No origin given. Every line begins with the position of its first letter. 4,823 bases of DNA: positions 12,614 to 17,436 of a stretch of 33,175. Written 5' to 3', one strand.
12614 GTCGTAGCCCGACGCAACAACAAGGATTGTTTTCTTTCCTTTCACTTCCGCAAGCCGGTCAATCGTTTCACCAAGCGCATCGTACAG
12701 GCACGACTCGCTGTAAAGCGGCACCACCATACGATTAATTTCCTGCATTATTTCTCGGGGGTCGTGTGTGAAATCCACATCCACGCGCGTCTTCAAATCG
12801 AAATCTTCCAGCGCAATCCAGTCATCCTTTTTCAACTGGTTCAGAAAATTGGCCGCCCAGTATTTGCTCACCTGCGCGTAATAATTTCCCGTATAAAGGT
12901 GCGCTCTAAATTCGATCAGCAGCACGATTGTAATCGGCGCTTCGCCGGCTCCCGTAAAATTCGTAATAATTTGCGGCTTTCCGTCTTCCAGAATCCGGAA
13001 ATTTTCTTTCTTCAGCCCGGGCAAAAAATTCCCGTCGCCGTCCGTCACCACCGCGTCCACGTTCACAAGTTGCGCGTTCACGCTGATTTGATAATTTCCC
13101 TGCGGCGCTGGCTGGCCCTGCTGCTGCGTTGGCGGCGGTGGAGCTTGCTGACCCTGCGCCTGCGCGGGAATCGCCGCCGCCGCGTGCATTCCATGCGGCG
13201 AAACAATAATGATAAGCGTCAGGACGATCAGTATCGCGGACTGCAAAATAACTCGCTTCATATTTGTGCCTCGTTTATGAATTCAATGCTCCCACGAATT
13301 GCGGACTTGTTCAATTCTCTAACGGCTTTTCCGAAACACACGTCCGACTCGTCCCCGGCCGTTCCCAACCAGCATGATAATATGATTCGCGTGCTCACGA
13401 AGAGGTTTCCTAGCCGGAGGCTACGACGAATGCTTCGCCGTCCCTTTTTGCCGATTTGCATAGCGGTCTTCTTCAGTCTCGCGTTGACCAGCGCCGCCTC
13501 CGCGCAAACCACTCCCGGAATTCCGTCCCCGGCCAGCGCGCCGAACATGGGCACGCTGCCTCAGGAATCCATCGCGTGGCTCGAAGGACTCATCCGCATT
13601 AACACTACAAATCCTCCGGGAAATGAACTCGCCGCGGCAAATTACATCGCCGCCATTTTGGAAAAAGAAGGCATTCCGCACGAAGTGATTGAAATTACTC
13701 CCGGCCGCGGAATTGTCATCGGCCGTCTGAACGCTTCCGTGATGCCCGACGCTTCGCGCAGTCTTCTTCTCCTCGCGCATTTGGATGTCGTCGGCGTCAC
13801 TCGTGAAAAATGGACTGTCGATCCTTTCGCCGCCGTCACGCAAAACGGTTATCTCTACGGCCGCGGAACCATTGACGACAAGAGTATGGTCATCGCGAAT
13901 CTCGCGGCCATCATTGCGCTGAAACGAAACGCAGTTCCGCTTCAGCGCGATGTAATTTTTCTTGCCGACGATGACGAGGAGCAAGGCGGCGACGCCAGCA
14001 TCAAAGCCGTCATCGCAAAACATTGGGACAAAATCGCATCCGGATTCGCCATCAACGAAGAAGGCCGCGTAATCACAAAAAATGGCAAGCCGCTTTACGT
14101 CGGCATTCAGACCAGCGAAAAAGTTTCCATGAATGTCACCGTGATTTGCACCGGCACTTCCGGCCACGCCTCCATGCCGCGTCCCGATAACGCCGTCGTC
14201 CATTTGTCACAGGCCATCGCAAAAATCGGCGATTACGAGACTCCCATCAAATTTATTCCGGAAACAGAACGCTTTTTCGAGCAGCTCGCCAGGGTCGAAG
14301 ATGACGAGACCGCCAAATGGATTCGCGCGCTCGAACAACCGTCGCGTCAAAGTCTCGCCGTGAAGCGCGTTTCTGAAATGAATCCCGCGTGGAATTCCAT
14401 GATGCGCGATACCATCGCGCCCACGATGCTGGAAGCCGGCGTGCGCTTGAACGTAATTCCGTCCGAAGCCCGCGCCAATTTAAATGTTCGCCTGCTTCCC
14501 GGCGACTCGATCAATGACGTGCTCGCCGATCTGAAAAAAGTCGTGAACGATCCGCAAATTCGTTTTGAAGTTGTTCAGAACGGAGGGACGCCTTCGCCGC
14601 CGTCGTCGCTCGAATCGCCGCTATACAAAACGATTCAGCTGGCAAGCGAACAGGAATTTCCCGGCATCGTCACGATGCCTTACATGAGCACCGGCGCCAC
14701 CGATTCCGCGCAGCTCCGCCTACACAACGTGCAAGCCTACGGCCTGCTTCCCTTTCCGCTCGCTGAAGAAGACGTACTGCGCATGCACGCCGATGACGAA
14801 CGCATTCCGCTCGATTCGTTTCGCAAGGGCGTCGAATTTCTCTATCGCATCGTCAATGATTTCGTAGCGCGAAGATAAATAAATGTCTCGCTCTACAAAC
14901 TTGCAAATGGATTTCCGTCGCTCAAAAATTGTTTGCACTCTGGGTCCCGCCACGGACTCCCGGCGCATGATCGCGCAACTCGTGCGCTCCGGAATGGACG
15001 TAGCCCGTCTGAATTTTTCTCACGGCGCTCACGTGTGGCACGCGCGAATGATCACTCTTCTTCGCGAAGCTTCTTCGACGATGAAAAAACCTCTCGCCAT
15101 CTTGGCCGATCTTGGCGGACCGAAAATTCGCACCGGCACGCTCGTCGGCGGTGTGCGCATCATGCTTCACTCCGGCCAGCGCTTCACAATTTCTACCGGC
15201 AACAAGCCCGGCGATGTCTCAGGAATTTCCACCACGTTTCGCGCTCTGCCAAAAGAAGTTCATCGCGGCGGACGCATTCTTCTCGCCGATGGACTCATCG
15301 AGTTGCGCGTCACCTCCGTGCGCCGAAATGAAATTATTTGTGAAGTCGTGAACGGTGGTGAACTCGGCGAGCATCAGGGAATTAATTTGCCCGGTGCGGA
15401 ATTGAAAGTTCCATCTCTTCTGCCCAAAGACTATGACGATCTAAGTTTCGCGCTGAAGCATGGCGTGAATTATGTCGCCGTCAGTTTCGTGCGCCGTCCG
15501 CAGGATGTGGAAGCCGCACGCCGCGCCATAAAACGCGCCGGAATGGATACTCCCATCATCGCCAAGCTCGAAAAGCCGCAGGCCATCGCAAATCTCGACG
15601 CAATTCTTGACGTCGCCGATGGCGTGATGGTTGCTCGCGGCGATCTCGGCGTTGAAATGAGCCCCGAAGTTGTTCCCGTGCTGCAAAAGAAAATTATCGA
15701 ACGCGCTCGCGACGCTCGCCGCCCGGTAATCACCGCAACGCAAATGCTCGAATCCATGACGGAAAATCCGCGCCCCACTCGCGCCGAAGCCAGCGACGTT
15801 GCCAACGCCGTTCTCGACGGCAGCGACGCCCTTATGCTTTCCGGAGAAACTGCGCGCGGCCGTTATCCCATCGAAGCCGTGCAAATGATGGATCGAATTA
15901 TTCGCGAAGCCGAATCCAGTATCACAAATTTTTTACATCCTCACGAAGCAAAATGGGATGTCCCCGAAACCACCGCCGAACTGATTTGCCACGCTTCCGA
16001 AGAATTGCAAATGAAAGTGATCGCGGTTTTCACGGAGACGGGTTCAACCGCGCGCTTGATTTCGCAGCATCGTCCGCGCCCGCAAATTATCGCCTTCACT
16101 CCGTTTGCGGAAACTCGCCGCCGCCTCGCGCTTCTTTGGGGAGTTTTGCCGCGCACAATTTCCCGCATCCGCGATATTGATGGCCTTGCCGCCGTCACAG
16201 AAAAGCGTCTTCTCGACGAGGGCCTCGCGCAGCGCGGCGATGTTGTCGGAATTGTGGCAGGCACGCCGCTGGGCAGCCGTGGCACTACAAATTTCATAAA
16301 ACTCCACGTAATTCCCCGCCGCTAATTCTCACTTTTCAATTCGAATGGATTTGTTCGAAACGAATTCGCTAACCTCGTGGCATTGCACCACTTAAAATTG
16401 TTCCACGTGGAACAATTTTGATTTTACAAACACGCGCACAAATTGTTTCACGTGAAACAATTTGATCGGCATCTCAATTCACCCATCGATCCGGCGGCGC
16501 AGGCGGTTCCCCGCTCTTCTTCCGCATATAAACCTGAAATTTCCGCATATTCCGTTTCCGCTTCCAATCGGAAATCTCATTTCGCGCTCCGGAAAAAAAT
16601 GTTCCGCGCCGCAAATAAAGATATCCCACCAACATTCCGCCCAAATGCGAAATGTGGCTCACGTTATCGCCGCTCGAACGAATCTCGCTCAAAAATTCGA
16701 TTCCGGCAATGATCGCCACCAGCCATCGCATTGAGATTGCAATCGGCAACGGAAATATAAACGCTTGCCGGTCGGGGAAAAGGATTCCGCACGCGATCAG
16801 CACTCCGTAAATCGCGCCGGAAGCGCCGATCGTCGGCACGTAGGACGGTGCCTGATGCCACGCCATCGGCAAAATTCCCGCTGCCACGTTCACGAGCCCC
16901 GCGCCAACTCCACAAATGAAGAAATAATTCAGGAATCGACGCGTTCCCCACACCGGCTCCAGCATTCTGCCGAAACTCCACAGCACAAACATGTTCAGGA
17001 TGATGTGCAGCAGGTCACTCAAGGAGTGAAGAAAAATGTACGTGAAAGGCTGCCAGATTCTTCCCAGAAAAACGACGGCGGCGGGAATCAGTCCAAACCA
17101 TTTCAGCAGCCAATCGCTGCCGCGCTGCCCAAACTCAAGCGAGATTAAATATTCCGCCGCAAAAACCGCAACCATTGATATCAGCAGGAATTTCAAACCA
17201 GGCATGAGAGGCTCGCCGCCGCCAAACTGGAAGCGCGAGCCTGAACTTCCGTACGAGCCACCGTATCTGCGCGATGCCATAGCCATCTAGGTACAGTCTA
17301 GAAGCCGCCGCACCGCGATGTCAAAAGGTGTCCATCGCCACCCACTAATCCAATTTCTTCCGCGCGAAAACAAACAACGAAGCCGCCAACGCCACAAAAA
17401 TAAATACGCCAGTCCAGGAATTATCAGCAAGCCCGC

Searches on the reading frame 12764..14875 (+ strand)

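Call 11: search_protein_families(library=pfam, proteins=[window:12764-14875:+], max_evalue=0.001)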
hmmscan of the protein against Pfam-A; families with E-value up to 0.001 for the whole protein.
window:12764-14875:+ (704 aa): 3 families
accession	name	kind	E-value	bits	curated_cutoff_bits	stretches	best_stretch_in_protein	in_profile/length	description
PF01546.33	Peptidase_M20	-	8e-28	98.2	24.6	1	335-698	1-205/206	Peptidase family M20/M25/M40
PF07687.19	M20_dimer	-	5.8e-15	55.6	21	1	451-598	2-103/107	Peptidase dimerisation domain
PF04389.22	Peptidase_M28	-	1.3e-07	32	21.3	1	328-454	8-114/193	Peptidase family M28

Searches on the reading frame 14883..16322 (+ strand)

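Call 11: search_protein_families(library=pfam, proteins=[window:14883-16322:+], max_evalue=0.001)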
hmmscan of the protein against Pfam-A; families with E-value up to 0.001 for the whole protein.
window:14883-16322:+ (480 aa): 3 families
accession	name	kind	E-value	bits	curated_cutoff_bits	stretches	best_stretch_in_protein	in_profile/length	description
PF00224.27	PK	-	9.2e-117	390.2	30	1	12-333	2-328/328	Pyruvate kinase, barrel domain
PF02887.21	PK_C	-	7.5e-31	107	28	1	362-475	1-114/114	Pyruvate kinase, alpha/beta domain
PF03328.21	HpcH_HpaI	-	0.0005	19.9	25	1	185-287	76-189/221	HpcH/HpaI aldolase/citrate lyase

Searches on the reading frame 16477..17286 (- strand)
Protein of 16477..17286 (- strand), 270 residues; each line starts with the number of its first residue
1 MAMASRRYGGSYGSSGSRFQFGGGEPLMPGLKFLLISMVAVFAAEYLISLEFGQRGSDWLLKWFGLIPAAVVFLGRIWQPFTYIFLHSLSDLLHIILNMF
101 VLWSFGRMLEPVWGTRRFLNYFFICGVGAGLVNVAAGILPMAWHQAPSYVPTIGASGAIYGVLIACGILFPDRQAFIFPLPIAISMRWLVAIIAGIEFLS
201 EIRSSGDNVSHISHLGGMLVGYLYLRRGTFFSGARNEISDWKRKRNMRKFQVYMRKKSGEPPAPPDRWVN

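Call 11: search_protein_families(library=pfam, proteins=[window:16477-17286:-], max_evalue=0.001)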
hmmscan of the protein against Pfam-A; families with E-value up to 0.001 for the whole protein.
window:16477-17286:- (270 aa): 2 families
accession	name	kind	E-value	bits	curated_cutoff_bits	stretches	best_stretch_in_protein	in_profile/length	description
PF01694.28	Rhomboid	-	1e-25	91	22.6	1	75-224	2-136/143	Rhomboid domain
PF08551.15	DUF1751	-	9.8e-10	39.3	22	1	76-165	7-96/99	Eukaryotic integral membrane protein (DUF1751)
